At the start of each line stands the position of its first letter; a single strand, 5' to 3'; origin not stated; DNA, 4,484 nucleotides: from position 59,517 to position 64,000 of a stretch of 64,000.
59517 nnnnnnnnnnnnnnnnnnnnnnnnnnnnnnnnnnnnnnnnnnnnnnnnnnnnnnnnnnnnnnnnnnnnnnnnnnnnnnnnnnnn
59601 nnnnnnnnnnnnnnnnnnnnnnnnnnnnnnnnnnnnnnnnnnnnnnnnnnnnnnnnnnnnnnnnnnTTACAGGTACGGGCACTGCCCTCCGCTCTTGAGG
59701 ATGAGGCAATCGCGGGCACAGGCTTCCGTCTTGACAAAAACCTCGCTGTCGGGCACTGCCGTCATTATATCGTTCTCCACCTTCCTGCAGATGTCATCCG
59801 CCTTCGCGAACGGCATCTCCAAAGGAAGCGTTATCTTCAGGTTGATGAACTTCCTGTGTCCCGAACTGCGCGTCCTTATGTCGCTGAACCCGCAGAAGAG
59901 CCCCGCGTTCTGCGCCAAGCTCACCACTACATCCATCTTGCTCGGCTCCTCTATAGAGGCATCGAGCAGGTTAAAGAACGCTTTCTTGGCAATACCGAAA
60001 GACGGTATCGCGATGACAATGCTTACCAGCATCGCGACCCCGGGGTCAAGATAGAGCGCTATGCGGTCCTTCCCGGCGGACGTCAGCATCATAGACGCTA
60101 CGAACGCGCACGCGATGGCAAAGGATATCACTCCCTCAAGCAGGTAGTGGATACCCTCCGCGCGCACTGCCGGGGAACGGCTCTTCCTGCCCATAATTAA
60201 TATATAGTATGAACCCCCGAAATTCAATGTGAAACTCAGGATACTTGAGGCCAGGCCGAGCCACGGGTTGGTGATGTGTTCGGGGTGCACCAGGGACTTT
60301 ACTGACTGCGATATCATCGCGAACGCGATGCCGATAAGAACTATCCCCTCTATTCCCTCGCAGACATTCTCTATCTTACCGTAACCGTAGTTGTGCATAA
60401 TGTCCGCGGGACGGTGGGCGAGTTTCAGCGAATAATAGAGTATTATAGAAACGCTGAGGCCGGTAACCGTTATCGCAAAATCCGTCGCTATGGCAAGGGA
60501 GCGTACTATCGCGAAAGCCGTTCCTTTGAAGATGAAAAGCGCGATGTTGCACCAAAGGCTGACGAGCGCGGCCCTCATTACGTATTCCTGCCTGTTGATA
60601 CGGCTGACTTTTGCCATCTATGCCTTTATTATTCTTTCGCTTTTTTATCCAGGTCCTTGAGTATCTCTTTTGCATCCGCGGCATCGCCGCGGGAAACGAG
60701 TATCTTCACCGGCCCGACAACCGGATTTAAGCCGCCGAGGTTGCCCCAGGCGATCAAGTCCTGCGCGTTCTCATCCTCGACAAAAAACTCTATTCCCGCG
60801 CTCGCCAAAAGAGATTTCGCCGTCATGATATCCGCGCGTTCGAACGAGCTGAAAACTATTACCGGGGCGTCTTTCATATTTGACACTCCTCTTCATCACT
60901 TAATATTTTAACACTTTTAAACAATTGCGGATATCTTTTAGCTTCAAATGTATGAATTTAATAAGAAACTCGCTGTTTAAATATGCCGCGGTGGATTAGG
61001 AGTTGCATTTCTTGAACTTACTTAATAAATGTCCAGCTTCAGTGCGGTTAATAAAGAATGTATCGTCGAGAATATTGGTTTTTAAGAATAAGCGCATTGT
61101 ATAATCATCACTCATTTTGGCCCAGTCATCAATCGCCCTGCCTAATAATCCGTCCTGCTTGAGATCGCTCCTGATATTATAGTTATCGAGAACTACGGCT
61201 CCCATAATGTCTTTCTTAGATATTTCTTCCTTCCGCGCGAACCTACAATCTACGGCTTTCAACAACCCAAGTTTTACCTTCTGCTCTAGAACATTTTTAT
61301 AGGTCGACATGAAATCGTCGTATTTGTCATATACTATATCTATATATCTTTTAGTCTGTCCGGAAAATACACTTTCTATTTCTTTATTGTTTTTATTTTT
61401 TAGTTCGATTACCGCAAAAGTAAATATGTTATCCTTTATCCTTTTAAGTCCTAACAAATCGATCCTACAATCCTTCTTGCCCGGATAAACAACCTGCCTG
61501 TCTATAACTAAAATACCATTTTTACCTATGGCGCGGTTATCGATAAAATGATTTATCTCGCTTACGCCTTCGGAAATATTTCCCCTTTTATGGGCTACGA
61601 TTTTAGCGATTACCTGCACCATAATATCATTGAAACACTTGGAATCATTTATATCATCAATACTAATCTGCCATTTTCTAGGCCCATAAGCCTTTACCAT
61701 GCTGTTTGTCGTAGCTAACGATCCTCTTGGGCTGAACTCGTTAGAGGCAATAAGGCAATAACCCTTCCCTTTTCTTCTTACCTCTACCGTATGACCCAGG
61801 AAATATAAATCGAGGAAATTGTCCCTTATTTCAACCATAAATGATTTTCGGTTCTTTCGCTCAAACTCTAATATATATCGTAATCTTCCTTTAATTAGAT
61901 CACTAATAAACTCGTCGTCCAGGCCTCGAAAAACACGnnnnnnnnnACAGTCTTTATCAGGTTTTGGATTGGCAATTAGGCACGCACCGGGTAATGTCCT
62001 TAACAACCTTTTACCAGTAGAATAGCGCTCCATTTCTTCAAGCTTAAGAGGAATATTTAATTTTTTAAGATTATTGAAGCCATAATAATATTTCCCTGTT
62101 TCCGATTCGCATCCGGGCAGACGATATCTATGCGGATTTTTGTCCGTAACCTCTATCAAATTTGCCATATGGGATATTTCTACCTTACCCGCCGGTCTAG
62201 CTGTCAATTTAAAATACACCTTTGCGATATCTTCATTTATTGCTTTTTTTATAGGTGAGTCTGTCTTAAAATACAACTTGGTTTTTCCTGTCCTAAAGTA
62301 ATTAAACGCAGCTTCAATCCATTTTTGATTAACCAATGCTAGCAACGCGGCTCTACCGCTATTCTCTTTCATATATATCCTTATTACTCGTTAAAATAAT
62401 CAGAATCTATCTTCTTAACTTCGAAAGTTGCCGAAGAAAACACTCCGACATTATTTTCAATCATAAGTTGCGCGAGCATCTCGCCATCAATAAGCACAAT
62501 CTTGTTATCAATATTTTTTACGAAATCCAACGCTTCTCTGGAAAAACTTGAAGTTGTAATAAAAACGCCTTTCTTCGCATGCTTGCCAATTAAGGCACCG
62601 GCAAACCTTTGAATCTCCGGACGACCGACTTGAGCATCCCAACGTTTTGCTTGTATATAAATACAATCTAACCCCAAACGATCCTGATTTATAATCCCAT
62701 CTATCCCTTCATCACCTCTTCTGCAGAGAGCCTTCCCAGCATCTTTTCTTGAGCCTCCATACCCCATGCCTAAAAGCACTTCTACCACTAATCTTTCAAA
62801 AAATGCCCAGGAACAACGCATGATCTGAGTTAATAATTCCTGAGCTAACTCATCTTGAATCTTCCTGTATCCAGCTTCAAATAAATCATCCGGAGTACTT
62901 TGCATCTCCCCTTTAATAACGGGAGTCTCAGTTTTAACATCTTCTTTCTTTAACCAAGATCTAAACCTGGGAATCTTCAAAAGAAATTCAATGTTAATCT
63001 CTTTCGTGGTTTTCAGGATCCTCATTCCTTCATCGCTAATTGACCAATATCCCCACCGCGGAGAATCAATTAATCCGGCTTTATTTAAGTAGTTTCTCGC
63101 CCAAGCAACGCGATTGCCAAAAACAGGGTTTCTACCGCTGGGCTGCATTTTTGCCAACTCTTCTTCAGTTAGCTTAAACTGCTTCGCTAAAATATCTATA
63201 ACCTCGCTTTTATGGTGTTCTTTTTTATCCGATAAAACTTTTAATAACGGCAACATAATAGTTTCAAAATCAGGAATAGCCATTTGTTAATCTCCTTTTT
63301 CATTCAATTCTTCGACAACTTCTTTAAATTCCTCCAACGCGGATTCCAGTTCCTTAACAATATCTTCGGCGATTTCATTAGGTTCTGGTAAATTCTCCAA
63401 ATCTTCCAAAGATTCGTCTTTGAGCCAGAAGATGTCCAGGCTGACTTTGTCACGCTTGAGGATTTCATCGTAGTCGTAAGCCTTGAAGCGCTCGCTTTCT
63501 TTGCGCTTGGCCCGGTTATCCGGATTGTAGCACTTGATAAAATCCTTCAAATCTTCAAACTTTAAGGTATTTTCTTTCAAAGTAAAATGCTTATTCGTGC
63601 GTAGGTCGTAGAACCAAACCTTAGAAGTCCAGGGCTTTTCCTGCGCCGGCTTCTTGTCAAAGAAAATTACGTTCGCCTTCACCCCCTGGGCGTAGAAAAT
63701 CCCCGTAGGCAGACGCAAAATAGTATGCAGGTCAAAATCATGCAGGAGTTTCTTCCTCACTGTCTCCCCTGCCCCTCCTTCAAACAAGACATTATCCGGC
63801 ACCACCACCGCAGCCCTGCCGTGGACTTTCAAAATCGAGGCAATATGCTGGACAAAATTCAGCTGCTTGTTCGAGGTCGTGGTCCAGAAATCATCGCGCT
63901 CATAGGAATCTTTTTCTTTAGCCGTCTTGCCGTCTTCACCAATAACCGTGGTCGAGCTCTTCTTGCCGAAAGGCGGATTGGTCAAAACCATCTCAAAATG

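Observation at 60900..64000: AT-rich defense island: hsdM (partial) - mrr - uncharacterised 458-aa PD-(D/E)xK-motif protein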

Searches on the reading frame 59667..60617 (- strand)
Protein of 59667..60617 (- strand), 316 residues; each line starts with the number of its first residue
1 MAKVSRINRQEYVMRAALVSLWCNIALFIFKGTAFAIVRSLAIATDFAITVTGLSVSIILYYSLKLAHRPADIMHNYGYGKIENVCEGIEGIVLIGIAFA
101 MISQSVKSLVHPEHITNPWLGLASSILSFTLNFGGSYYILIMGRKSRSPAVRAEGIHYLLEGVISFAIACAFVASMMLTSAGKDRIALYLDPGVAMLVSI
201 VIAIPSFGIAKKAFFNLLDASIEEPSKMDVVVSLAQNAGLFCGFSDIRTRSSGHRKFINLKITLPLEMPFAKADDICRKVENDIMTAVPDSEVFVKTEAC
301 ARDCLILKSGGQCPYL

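Call 3: search_protein_families(library=pfam, proteins=[window:59667-60617:-], max_evalue=1)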
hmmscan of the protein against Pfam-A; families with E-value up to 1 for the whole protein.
window:59667-60617:- (316 aa): 5 families
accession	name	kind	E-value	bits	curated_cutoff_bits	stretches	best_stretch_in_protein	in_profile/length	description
PF01545.26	Cation_efflux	-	2.1e-35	122.7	26.6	1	18-218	2-198/198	Cation efflux family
PF16916.11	ZT_dimer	-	2.2e-10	40.8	26.7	1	241-299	19-77/78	Dimerisation domain of Zinc Transporter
PF04493.20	Endonuclease_5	-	0.03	14.4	23.4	1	193-233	105-145/198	Endonuclease V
PF12374.13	Dmrt1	-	0.16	12.9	22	1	288-311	10-34/71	Double-sex mab3 related transcription factor 1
PF11902.13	DUF3422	-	0.19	11.3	25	1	50-102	359-411/418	Protein of unknown function (DUF3422)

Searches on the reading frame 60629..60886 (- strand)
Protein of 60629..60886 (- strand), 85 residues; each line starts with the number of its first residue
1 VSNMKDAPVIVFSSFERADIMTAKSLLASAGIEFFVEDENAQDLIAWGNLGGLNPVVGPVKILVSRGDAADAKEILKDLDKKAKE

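Call 3: search_protein_families(library=pfam, proteins=[window:60629-60886:-], max_evalue=1)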
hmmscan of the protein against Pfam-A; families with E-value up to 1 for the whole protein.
window:60629-60886:- (85 aa): 3 families
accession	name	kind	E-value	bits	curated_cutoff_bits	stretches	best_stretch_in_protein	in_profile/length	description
PF09413.15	DUF2007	-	5.2e-09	36.6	25.7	1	10-79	3-65/66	Putative prokaryotic signal transducing protein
PF02244.21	Propep_M14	-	0.0061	17.1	22.1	1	22-45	47-70/73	Carboxypeptidase activation peptide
PF16256.10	DUF4911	-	0.1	13.1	29.3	1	53-81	27-55/57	Domain of unknown function (DUF4911)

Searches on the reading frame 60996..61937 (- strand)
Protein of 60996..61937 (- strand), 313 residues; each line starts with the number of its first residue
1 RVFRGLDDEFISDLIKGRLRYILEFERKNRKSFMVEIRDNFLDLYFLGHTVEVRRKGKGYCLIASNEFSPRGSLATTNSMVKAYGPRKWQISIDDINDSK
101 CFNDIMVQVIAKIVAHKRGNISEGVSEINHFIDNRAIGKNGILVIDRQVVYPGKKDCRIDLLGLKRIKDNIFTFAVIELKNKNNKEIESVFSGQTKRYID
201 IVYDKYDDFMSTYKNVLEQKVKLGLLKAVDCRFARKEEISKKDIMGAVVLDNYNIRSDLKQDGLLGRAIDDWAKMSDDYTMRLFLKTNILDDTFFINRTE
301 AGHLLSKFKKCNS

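Call 87: search_dna_similar(query=window:60996-61937:-, collection=plasmids, mode=protein, max_evalue=0.001, max_rows=10)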
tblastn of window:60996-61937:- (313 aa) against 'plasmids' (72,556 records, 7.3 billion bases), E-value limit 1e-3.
No match.

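Call 88: search_dna_similar(query=window:60996-61937:-, collection=phages, mode=protein, max_evalue=0.001, max_rows=10)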
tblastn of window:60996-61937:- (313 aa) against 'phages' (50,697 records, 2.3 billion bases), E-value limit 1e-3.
No match.

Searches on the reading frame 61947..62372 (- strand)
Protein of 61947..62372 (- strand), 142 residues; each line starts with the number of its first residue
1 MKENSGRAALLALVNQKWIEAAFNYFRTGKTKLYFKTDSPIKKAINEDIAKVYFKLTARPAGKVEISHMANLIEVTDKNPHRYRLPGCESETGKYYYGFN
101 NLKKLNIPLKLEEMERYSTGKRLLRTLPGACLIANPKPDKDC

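Call 48: find_homologous_proteins(query=window:61947-62372:-, max_evalue=0.01)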
Query seq(142 aa) (142 aa): 1 proteins with E <= 0.01 among 26 candidates.
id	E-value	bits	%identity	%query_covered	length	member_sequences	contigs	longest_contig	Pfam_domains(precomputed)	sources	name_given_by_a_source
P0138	4.4e-90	317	100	100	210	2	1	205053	-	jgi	-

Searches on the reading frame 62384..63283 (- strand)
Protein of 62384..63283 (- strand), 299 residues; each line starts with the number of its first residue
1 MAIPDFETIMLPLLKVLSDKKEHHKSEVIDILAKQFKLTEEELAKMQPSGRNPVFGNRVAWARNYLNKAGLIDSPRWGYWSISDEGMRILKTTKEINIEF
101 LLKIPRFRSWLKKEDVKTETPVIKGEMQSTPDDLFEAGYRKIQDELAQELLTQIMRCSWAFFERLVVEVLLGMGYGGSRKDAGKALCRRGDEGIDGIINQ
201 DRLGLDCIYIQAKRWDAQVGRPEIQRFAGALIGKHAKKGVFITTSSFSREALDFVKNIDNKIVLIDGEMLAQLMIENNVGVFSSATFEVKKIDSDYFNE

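Call 3: search_protein_families(library=pfam, proteins=[window:62384-63283:-], max_evalue=1)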
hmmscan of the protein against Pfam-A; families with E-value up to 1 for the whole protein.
window:62384-63283:- (299 aa): 5 families
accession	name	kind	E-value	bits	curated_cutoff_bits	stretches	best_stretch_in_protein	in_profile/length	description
PF04471.18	Mrr_cat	-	3.5e-34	117.8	21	1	155-274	2-115/115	Restriction endonuclease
PF14338.12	Mrr_N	-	1.6e-30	105.5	29.5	1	6-91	1-86/87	Mrr N-terminal domain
PF22722.2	NA-iREase1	-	5.9e-09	36.3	27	1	189-270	22-104/106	NACHT-associated inactive Restriction Endonuclease 1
PF13156.12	Mrr_cat_2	-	2.6e-07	31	22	1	188-278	26-118/127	Restriction endonuclease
PF02002.24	TFIIE_alpha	-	0.042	14.1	22.9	0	16-45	6-35/105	TFIIE alpha subunit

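Call 4: search_protein_families(library=padloc, proteins=[window:62384-63283:-], max_evalue=1)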
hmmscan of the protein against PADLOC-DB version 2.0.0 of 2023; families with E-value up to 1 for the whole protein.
window:62384-63283:- (299 aa): 8 families
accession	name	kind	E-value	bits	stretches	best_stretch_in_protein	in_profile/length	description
PDLC03657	mREase_IV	-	5.8e-88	293.2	1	1-298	1-315/317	Type IV methyl-directed restriction enzyme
PDLC04796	PDC-S02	-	5e-21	73.1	1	139-299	225-381/390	-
PDLC04819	PDC-S02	-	6.8e-17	59.7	1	150-276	188-308/334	-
PDLC04806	PDC-S02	-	2.6e-14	51.2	1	141-277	169-303/324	-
PDLC03663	mREase_IV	-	2.4e-10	37.7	1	190-276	439-525/544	Type IV methyl-directed restriction enzyme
PDLC04815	PDC-S02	-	1.2e-07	29.4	1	162-272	210-316/346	-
PDLC03203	mREase_II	-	0.0019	15.4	1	209-277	306-374/393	Type II methyl-directed restriction enzyme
PDLC03206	mREase_II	-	0.012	12.1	1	237-273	359-395/434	Type II methyl-directed restriction enzyme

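Call 5: search_protein_families(library=ncbifam, proteins=[window:62384-63283:-], max_evalue=1)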
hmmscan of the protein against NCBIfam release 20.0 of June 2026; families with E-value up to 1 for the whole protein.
window:62384-63283:- (299 aa): 1 family
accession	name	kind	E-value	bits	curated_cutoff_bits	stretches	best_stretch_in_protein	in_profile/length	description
NF008761.0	PRK11797.1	equivalog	0.13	12.5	93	1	80-145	24-91/139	D-ribose pyranase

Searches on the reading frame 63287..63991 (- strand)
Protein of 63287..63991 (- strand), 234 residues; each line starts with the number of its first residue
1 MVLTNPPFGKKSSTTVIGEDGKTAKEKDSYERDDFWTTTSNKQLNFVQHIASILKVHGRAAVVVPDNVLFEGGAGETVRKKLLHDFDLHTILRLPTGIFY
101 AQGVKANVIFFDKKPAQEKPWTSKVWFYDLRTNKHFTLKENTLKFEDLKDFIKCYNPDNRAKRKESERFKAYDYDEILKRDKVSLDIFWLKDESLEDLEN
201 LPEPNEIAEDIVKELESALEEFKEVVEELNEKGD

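Call 3: search_protein_families(library=pfam, proteins=[window:63287-63991:-], max_evalue=1)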
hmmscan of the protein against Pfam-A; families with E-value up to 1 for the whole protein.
window:63287-63991:- (234 aa): 4 families
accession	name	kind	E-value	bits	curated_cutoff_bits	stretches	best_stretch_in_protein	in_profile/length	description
PF02384.22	N6_Mtase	-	2.5e-35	122.8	20.4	1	1-181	128-294/311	N-6 DNA Methylase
PF07669.17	Eco57I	-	2.2e-06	28.3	25.3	1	2-94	78-165/171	Eco57I restriction-modification methylase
PF01935.23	DUF87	-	0.072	13.6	23.2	1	123-228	83-175/220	Helicase HerA, central domain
PF02637.23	GatB_Yqey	-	0.1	12.9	27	1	173-229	23-79/148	GatB domain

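Call 4: search_protein_families(library=padloc, proteins=[window:63287-63991:-], max_evalue=1)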
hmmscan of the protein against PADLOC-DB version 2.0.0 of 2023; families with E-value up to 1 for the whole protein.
window:63287-63991:- (234 aa): 29 families (the best 25 are shown)
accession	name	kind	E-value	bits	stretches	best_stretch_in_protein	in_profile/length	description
PDLC03026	MTase_I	-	1.8e-96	322.2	1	1-232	256-480/487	Type I methyltransferase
PDLC03021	MTase_I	-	6.1e-43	145.4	1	2-229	276-485/491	Type I methyltransferase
PDLC03025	MTase_I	-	1.4e-28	97.9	1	2-227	272-482/569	Type I methyltransferase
PDLC03027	MTase_I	-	1.2e-21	75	1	2-231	261-476/810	Type I methyltransferase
PDLC04134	mad2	-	1.9e-19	67.9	1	2-161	361-490/492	mads_2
PDLC03022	MTase_I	-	4.3e-16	56.4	1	2-169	303-452/857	Type I methyltransferase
PDLC03031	MTase_I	-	4.7e-16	56.2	1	2-120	289-416/834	Type I methyltransferase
PDLC03032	MTase_I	-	3.4e-15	53.2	1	2-118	263-374/1001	Type I methyltransferase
PDLC03036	MTase_I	-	4.8e-15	53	1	2-134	331-447/635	Type I methyltransferase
PDLC03029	MTase_I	-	5.7e-11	39.6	1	2-160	285-453/661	Type I methyltransferase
PDLC03033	MTase_I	-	4.8e-10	37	1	46-181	353-483/541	Type I methyltransferase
PDLC03624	REase_MTase_IIG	-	6.5e-09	32.2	1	3-157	539-687/1271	Type IIG restriction enzyme-methyltransferase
PDLC03318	MTase_II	-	1.1e-08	32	1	1-119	503-630/723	Type II methyltransferase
PDLC03615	REase_MTase_IIG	-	1.8e-07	27.4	1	2-117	541-654/953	Type IIG restriction enzyme-methyltransferase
PDLC03035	MTase_I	-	3.1e-07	27.3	1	2-132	278-404/653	Type I methyltransferase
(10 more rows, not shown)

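Call 5: search_protein_families(library=ncbifam, proteins=[window:63287-63991:-], max_evalue=1)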
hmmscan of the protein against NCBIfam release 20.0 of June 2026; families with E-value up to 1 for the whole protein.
window:63287-63991:- (234 aa): 3 families
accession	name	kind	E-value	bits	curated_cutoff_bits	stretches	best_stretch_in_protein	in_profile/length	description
TIGR00497.1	hsdM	equivalog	1.1e-10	40.9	242.75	1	2-175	310-479/515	type I restriction-modification system subunit M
NF047738.1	antiphage_MADS2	equivalog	7.3e-09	34.4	720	1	1-119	445-572/654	methylation-associated defense system DNA methyltransferase MAD2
NF041108.1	RQC_minor_2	equivalog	0.023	13.5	300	1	175-229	326-380/465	RQC-minor-2 family DNA-binding protein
